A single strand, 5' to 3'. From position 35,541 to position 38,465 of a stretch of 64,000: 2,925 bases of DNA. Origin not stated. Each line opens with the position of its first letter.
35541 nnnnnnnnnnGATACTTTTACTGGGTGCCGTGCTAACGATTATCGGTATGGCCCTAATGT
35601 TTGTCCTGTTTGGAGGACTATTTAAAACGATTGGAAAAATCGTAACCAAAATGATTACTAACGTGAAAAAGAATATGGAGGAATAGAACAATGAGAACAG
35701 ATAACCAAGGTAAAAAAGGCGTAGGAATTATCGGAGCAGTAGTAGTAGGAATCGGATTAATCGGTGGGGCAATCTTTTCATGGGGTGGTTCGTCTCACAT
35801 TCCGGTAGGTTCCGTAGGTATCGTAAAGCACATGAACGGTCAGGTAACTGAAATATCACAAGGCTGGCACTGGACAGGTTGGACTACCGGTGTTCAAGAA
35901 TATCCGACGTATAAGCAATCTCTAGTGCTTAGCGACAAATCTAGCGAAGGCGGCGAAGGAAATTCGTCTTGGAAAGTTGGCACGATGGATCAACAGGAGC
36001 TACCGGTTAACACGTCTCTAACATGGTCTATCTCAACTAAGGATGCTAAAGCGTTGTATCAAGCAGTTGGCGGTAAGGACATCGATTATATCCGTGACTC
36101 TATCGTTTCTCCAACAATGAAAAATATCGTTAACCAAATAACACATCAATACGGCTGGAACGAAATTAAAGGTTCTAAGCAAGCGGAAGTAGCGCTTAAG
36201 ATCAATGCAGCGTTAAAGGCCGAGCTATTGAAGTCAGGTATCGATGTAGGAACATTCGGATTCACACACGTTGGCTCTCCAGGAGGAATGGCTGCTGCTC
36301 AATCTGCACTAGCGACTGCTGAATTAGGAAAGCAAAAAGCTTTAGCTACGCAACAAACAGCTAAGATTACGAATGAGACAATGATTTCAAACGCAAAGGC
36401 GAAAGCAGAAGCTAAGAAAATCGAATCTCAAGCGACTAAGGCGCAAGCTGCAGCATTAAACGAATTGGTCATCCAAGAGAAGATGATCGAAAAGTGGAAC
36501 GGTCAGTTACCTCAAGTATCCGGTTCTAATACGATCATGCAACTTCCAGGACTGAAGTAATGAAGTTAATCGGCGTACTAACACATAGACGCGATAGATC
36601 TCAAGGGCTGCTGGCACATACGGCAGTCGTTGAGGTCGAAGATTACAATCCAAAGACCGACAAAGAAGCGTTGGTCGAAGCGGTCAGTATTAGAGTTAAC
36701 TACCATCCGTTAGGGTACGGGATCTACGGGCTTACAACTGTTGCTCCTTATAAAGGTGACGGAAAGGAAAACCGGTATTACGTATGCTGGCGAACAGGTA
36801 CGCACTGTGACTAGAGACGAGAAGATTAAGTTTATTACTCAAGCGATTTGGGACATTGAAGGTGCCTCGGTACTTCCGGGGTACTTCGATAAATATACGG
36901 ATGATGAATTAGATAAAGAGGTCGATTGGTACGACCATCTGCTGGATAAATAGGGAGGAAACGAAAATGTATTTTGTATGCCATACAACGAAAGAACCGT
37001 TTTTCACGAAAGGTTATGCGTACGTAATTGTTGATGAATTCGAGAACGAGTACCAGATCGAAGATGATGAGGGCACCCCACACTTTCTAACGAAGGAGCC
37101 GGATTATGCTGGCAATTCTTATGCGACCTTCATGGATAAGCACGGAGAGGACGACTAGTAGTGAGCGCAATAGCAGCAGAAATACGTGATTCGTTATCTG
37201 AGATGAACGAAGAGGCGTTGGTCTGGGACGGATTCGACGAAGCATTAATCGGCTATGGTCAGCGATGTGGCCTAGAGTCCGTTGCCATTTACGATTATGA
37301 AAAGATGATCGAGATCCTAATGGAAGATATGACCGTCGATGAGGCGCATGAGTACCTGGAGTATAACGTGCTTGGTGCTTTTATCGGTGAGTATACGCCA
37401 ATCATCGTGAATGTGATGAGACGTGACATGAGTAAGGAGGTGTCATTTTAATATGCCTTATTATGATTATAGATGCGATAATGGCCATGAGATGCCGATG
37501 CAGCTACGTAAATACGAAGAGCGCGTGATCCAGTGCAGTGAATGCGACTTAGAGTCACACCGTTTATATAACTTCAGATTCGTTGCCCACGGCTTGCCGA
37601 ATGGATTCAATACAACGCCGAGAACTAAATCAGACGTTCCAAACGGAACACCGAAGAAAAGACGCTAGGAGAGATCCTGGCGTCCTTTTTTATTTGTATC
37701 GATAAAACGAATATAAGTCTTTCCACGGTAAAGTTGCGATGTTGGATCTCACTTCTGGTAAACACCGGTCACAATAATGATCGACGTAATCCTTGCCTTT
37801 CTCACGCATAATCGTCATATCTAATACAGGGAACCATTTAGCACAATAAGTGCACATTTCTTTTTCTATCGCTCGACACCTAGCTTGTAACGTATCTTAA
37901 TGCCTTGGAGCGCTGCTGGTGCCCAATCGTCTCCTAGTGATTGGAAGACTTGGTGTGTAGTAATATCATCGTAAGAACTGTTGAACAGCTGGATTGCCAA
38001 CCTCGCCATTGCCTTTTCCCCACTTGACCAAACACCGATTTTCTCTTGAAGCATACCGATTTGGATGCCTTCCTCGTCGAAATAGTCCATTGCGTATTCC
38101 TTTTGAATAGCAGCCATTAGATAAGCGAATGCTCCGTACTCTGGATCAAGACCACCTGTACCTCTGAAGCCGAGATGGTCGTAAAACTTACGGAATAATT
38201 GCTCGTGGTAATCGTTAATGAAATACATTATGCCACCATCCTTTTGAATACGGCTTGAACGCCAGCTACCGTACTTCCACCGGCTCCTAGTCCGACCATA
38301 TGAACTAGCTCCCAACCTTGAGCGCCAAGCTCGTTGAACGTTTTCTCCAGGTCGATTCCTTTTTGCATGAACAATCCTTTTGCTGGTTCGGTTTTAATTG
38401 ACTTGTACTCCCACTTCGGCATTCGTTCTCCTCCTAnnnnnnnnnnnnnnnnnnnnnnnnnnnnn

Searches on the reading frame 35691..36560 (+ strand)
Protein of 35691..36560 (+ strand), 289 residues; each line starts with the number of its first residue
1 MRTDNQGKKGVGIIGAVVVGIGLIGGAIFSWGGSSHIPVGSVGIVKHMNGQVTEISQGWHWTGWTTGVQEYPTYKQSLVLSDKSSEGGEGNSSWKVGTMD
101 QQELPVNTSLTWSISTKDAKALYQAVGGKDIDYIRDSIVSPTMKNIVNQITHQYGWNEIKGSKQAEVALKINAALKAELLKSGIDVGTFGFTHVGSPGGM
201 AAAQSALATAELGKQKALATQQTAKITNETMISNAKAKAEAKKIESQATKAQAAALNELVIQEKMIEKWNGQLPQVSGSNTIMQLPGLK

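Call 20: search_protein_families(library=pfam, proteins=[window:35691-36560:+], max_evalue=0.001)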
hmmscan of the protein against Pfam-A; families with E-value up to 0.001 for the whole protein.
window:35691-36560:+ (289 aa): 1 family
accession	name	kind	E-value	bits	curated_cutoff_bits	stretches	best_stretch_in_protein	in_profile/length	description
PF01145.31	Band_7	-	1.3e-14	55.1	23.6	1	37-223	3-174/176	SPFH domain / Band 7 family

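Call 83: search_protein_families(library=padloc, proteins=[window:35691-36560:+], max_evalue=0.01)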
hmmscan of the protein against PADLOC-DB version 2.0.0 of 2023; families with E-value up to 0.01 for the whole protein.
window:35691-36560:+ (289 aa): 0 families

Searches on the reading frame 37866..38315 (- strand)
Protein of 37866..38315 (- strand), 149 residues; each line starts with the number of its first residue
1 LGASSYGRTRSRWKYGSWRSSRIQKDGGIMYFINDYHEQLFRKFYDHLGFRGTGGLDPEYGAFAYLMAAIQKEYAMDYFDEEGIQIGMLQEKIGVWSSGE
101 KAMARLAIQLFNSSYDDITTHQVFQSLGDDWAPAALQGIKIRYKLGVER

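Call 20: search_protein_families(library=pfam, proteins=[window:37866-38315:-], max_evalue=0.001)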
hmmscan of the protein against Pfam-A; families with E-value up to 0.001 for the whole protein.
window:37866-38315:- (149 aa): 1 family
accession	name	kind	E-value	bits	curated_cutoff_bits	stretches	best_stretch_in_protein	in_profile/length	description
PF19552.4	DUF6075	-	2.7e-06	27.7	23.8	1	30-144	4-118/129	Family of unknown function (DUF6075)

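Call 83: search_protein_families(library=padloc, proteins=[window:37866-38315:-], max_evalue=0.01)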
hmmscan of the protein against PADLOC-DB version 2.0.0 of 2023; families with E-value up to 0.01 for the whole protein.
window:37866-38315:- (149 aa): 0 families
